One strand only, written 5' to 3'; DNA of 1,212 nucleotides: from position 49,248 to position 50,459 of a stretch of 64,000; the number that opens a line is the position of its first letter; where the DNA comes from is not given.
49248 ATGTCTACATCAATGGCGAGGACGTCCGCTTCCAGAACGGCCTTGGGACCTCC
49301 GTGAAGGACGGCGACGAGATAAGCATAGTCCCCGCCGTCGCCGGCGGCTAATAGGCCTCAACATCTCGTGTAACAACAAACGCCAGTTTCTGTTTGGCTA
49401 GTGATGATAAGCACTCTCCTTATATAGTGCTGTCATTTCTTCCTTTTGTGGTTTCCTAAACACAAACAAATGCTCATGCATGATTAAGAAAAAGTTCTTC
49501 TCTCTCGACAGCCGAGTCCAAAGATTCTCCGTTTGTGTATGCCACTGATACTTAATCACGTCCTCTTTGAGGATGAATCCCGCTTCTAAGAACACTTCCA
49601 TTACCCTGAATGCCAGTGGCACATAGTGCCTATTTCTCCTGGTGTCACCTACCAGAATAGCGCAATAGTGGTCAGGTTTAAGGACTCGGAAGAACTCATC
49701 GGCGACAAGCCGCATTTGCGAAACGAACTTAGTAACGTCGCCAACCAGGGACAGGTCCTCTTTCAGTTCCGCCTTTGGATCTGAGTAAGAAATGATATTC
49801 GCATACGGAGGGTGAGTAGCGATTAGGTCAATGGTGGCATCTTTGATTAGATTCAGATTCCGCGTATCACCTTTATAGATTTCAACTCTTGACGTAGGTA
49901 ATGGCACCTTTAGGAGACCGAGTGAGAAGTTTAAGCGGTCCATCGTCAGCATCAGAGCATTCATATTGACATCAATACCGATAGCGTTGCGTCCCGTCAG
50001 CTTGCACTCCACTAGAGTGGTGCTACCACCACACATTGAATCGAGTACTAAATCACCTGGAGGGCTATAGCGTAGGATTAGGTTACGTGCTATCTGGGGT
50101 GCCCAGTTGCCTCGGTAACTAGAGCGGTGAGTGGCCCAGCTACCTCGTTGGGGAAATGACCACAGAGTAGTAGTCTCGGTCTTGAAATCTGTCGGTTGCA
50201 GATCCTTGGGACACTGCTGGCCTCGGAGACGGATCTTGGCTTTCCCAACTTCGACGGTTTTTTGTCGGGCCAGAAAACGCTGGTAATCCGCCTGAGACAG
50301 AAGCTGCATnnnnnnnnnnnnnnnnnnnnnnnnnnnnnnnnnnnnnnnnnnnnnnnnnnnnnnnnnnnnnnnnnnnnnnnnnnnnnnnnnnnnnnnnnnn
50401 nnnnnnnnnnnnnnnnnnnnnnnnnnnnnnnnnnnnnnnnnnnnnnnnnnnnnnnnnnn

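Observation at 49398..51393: Low-GC two-gene islet: permuted N6/N4-type methyltransferase (HPPY motif IV) plus single-HKD PLD nuclease with a C-terminal winged-helix-like domain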

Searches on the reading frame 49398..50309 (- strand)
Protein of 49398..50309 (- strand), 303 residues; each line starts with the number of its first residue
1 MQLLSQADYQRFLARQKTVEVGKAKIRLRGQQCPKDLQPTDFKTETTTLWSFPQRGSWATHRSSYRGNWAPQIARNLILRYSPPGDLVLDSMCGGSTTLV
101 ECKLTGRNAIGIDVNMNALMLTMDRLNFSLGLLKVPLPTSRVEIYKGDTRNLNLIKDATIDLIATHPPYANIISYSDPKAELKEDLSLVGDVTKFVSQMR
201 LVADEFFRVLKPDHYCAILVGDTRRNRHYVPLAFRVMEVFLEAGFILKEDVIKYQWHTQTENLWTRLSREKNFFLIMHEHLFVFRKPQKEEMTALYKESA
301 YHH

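Call 3: search_protein_families(library=pfam, proteins=[window:49398-50309:-], max_evalue=1)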
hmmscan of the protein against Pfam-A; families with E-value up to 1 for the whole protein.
window:49398-50309:- (303 aa): 5 families
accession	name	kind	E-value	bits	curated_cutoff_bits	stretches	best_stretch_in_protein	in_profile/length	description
PF01555.25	N6_N4_Mtase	-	1.1e-23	84.8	26.7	2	39-119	133-216/221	DNA methylase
PF01170.24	UPF0020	-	0.00049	20.3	22.3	1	83-111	27-55/197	RMKL-like, methyltransferase domain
PF08241.18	Methyltransf_11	-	0.0035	18.4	21.2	0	89-165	1-66/95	Methyltransferase domain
PF13649.12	Methyltransf_25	-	0.052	14.7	27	1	88-166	1-71/97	Methyltransferase domain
PF13847.12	Methyltransf_31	-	0.23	11.6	27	1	87-220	6-111/145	Methyltransferase domain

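Call 4: search_protein_families(library=ncbifam, proteins=[window:49398-50309:-], max_evalue=1)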
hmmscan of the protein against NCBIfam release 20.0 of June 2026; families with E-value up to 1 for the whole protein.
window:49398-50309:- (303 aa): 11 families
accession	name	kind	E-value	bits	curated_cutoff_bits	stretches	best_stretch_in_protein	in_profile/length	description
TIGR01177.1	TIGR01177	hypoth_equivalog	1.6e-08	34.2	316.55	1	70-177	167-266/330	TIGR01177 family methyltransferase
NF008572.0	PRK11524.1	equivalog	4.1e-08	32.7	292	2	72-127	202-257/294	adenine-specific DNA-methyltransferase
NF010253.0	PRK13699.1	subfamily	2.7e-06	27.2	244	2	75-117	154-196/226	DNA methyltransferase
NF050803.1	DnaMtaseCcrMCaul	equivalog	0.00075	18.5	830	1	77-127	198-248/350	adenine-specific DNA-methyltransferase CcrM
NF040721.1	Trm14_Arch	equivalog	0.0018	17.4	280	1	72-109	178-216/370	tRNA (guanine(6)-N2)-methyltransferase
TIGR01934.1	MenG_MenH_UbiE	subfamily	0.018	14.3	158.35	0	197-260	120-184/223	ubiquinone/menaquinone biosynthesis methyltransferase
NF043040.1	corrin_prot_MT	hypoth_equivalog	0.021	14.3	180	1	72-126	29-83/216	corrinoid protein-associated methyltransferase CpaM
NF047649.1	MTase_UXPK_star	exception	0.058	12.4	460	1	84-143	77-138/283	methyltransferase/UXPK-star double selenoprotein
NF045667.1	MTase_DVU1556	equivalog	0.11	11.9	155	1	82-121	20-60/213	DVU_1556 family methyltransferase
NF001244.0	PRK00216.1-5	equivalog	0.11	11.8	216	0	201-230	136-164/236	bifunctional demethylmenaquinone methyltransferase/2-methoxy-6-polyprenyl-1,4-benzoquinol methylase UbiE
NF008823.0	PRK11873.1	subfamily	0.27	10.7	263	0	84-163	77-150/272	arsenite methyltransferase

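Call 5: search_protein_families(library=padloc, proteins=[window:49398-50309:-], max_evalue=1)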
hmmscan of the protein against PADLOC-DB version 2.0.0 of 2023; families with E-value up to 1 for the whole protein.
window:49398-50309:- (303 aa): 57 families (the best 25 are shown)
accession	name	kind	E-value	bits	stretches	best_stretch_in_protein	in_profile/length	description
PDLC03376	MTase_II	-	5.5e-73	243.8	1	37-286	9-249/249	Type II methyltransferase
PDLC03351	MTase_II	-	1.4e-39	134.3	1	45-286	107-347/348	Type II methyltransferase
PDLC03353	MTase_II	-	7.1e-32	109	2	142-294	10-157/260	Type II methyltransferase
PDLC03350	MTase_II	-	1.2e-20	72.2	2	138-290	52-196/312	Type II methyltransferase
PDLC03325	MTase_II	-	4.1e-20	69.9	2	48-127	55-134/426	Type II methyltransferase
PDLC03239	MTase_II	-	1.3e-18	64.9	3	57-116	62-124/442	Type II methyltransferase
PDLC03387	MTase_II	-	1.8e-17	61.4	3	66-127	211-276/289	Type II methyltransferase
PDLC03380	MTase_II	-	1.9e-16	58.3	2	60-122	31-94/393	Type II methyltransferase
PDLC03283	MTase_II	-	2.5e-16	57.9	2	143-292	6-167/352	Type II methyltransferase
PDLC03371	MTase_II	-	2.3e-14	51.6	2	43-127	172-253/260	Type II methyltransferase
PDLC03339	MTase_II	-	1.5e-13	48.2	2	49-127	194-272/399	Type II methyltransferase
PDLC03259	MTase_II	-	3.1e-13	47.3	2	144-229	6-86/423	Type II methyltransferase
PDLC03299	MTase_II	-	4.4e-13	47.4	2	40-127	171-258/296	Type II methyltransferase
PDLC03363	MTase_II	-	1.5e-12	45.5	1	72-174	64-164/294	Type II methyltransferase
PDLC03369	MTase_II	-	1.4e-11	41.8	2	56-131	113-187/532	Type II methyltransferase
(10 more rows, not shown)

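Call 7: search_solved_structures(query=window:49398-50309:-, max_evalue=1, show_alignments=2)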
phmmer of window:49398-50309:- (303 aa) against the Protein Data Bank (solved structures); distinct sequences matched with E-value up to 1: 15.
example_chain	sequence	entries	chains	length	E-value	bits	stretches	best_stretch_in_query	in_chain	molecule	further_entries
2zie_A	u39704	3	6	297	2.3e-10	43.4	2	144-230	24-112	Putative modification methylase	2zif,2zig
8urk_A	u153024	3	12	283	9.7e-07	31.5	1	66-127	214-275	Methyltransferase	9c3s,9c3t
9c3u_A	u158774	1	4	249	1.5e-06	30.9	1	64-127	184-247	Methyltransferase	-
5hek_A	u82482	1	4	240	8.4e-05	25.2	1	75-129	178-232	Adenine specific DNA methyltransferase (DpnA)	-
5hfj_A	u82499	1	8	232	0.00016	24.2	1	75-127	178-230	Adenine specific DNA methyltransferase (DpnA)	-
1g60_A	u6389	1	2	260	0.00037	23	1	75-130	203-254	Adenine-specific Methyltransferase MboIIA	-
6zxw_G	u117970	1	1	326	0.0067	18.9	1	71-170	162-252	tRNA (Guanine(10)-N2)-dimethyltransferase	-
6zxv_A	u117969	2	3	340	0.0073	18.8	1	71-170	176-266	tRNA (Guanine(10)-N2)-dimethyltransferase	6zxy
8s9m_A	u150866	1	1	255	0.013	17.9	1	70-126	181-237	DNA cytosine-N4 methyltransferase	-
8s9n_A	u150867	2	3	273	0.015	17.8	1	70-126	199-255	DNA cytosine-N4 methyltransferase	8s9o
6pbd_A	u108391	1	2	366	0.051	16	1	73-115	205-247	Modification methylase CcrMI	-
3sm3_A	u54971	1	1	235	0.19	14.1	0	78-122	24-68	SAM-dependent methyltransferases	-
7nhk_r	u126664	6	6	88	0.3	13.5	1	144-212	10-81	30S ribosomal protein S17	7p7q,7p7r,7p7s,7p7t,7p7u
6o8w_q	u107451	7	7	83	0.39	13.1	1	144-211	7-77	30S ribosomal protein S17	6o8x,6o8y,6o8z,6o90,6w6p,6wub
8vyd_A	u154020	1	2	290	0.86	12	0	72-172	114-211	SAM-dependent methyltransferase, UPF0020 family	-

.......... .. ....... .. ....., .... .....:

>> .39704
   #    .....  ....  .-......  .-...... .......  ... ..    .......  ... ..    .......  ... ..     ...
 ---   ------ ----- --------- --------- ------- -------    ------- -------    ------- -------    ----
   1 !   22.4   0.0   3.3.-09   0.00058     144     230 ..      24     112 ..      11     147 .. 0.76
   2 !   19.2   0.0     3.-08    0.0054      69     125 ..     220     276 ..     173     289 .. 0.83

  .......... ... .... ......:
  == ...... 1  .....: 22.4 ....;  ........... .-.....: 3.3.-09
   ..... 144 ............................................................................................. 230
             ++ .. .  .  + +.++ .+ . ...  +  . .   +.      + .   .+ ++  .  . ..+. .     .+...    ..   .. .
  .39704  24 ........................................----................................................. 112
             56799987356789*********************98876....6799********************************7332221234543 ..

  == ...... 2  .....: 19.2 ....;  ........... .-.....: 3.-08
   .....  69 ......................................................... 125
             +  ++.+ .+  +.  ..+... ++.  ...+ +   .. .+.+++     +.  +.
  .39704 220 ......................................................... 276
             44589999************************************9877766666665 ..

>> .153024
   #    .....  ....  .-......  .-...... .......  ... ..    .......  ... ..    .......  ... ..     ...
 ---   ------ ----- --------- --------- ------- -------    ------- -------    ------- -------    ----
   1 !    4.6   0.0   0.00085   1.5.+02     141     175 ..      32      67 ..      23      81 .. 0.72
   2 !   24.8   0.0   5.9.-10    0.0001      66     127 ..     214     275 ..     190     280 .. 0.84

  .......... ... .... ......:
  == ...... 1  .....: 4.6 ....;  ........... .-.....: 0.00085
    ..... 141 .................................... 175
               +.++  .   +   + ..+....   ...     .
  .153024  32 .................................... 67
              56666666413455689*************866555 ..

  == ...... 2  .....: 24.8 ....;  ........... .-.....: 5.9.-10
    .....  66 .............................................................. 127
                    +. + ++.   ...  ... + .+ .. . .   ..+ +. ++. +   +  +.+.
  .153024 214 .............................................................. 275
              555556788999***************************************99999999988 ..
